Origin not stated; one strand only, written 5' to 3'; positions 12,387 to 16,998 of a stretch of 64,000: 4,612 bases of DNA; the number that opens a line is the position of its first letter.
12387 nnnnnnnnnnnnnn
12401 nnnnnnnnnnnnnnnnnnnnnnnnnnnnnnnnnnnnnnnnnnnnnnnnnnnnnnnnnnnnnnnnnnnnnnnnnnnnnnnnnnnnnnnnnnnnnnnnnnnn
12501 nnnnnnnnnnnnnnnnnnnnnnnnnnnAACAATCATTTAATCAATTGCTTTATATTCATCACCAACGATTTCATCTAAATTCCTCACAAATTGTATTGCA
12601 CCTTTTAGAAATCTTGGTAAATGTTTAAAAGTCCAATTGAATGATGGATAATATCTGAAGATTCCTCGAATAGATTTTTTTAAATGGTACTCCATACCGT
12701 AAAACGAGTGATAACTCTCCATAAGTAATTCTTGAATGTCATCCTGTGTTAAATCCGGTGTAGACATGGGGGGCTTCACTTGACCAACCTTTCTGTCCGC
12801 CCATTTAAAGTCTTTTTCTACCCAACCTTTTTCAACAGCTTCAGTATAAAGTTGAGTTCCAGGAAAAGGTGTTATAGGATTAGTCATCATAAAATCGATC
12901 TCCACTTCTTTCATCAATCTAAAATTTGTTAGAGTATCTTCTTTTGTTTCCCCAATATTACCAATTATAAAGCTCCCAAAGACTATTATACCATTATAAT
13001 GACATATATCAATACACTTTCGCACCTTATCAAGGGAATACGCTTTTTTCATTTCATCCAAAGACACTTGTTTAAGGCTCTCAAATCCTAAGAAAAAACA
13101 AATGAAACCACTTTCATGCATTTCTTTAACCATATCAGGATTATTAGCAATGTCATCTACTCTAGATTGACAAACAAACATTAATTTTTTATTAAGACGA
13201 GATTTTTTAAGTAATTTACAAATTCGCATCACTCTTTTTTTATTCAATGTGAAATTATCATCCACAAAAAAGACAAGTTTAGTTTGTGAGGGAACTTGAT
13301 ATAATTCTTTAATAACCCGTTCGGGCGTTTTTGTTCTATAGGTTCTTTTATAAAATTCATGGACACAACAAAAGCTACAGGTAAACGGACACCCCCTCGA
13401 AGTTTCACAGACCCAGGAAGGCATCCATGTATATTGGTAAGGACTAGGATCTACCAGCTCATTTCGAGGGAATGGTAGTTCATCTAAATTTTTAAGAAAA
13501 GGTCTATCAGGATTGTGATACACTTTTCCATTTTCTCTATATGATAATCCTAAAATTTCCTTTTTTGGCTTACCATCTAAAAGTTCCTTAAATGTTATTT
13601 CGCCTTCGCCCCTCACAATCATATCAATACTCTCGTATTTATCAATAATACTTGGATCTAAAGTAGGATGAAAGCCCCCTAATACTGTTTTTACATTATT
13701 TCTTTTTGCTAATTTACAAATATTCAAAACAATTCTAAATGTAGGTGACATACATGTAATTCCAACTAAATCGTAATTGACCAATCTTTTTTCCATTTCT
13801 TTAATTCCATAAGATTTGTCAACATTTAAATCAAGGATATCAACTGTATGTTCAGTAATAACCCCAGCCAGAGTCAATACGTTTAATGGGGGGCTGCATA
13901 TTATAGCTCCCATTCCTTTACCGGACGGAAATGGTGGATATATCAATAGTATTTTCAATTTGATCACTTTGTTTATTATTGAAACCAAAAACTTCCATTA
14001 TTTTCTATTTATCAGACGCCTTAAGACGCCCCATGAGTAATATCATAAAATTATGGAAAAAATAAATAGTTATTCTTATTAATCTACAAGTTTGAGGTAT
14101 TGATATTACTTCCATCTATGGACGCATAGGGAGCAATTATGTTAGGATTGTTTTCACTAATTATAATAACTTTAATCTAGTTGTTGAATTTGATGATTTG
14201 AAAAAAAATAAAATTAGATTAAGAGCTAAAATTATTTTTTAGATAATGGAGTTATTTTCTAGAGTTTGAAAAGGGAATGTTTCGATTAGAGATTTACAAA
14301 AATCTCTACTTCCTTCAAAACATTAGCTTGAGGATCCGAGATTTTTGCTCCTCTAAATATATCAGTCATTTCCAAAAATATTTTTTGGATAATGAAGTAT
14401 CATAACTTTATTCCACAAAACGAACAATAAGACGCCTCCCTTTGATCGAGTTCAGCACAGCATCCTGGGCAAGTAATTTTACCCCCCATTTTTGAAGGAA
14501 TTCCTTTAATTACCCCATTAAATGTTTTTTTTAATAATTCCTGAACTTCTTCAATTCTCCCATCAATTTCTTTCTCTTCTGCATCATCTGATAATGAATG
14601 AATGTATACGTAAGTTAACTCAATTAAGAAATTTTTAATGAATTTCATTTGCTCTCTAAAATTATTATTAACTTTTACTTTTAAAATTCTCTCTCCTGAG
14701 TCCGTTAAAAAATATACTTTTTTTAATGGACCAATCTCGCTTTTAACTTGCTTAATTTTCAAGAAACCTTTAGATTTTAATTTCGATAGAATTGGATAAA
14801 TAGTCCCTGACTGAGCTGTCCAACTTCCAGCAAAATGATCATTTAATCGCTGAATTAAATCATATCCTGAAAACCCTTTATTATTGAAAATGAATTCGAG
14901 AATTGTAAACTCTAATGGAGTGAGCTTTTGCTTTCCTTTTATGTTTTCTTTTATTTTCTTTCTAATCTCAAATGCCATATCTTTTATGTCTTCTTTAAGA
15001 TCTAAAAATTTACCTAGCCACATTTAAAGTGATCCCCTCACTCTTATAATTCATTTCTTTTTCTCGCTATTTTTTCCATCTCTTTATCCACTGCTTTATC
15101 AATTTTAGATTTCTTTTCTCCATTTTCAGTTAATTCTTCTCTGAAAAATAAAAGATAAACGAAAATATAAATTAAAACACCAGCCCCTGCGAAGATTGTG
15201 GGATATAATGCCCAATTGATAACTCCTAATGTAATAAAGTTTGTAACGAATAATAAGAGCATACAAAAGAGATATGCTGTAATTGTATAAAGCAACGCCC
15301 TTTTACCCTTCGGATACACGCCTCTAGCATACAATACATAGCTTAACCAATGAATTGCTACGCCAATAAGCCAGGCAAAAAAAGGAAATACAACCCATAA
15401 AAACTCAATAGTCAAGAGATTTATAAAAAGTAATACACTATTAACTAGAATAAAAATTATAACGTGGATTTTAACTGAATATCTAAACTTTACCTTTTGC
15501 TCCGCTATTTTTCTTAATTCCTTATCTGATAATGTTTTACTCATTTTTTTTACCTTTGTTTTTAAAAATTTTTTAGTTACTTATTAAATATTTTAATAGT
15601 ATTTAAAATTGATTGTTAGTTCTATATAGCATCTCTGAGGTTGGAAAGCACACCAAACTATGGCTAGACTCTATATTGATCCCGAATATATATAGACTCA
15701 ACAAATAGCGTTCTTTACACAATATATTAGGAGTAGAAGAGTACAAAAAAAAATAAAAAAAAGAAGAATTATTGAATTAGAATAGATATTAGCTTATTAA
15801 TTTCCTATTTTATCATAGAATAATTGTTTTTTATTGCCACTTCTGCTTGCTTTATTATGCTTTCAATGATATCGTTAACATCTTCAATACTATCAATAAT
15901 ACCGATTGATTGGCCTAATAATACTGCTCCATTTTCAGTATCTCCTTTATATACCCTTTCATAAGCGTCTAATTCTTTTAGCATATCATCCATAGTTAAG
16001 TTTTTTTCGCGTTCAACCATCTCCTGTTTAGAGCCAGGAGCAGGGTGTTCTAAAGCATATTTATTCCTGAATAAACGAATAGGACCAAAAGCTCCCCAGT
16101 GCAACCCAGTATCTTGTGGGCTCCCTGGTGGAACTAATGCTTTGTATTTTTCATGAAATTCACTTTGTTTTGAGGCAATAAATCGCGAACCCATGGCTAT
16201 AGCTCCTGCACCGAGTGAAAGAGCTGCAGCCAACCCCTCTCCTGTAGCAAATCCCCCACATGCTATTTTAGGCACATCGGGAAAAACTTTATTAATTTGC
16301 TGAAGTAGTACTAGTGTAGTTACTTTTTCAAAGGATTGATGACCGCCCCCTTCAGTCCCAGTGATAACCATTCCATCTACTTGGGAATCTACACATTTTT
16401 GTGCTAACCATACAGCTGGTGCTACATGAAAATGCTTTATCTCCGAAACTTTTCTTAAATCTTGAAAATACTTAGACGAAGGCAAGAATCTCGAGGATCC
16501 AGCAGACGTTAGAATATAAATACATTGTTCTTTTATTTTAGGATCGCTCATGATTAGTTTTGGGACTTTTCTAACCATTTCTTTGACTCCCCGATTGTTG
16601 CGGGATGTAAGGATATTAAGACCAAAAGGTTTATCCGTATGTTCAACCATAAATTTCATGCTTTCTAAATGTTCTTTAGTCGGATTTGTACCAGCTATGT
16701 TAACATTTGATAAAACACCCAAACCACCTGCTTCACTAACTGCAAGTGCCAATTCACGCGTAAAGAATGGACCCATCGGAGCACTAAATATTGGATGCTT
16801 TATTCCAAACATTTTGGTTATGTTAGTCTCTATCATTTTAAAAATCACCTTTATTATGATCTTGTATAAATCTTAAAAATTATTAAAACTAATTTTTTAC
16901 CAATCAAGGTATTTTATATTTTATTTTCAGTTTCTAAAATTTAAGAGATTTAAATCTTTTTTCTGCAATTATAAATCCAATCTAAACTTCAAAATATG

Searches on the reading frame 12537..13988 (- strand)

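Call 56: search_protein_families(library=pfam, proteins=[window:12537-13988:-], max_evalue=0.001)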
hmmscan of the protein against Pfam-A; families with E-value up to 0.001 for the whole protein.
window:12537-13988:- (483 aa): 2 families
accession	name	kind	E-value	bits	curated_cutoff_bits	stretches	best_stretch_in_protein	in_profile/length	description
PF04055.27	Radical_SAM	-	9.3e-20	71.9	29.5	1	195-352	2-159/166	Radical SAM superfamily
PF02310.24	B12-binding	-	1.7e-17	63.8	32.1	1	32-137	12-121/121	B12 binding domain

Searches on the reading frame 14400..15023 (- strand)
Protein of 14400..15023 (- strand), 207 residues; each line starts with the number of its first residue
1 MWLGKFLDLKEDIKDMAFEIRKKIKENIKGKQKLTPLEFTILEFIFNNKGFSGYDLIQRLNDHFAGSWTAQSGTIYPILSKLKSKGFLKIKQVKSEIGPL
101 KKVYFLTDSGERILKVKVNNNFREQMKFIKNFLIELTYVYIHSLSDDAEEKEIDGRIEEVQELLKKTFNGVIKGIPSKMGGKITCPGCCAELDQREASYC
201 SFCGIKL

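Call 56: search_protein_families(library=pfam, proteins=[window:14400-15023:-], max_evalue=0.001)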
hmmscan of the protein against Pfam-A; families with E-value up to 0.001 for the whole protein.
window:14400-15023:- (207 aa): 2 families
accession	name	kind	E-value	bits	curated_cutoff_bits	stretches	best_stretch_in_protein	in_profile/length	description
PF03551.20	PadR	-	1.3e-17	64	27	1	41-115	1-74/75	Transcriptional regulator PadR-like family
PF22194.2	F-93_WHD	-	7.9e-06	26.3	28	1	41-110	2-62/62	F-93, winged-helix domain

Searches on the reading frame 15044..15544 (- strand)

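Call 56: search_protein_families(library=pfam, proteins=[window:15044-15544:-], max_evalue=0.001)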
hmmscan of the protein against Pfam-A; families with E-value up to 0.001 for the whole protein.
window:15044-15544:- (166 aa): 2 families
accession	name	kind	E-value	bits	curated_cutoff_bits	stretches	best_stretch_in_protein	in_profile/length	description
PF13239.11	2TM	-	5.6e-16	58.8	24.8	2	14-68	3-57/79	2TM domain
PF04893.22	Yip1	-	0.00014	22.2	28.6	1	8-134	9-144/173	Yip1 domain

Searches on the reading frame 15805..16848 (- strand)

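Call 56: search_protein_families(library=pfam, proteins=[window:15805-16848:-], max_evalue=0.001)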
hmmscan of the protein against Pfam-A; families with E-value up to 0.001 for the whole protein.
window:15805-16848:- (347 aa): 3 families
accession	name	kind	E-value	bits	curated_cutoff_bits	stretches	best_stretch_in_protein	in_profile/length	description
PF03060.21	NMO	-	1.1e-40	140.5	28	1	9-333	3-330/331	Nitronate monooxygenase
PF00478.31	IMPDH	-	2.5e-07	30.5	25.6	1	6-220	23-173/345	IMP dehydrogenase / GMP reductase domain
PF01070.24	FMN_dh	-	1.2e-05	24.9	24.9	1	149-224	232-306/350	FMN-dependent dehydrogenase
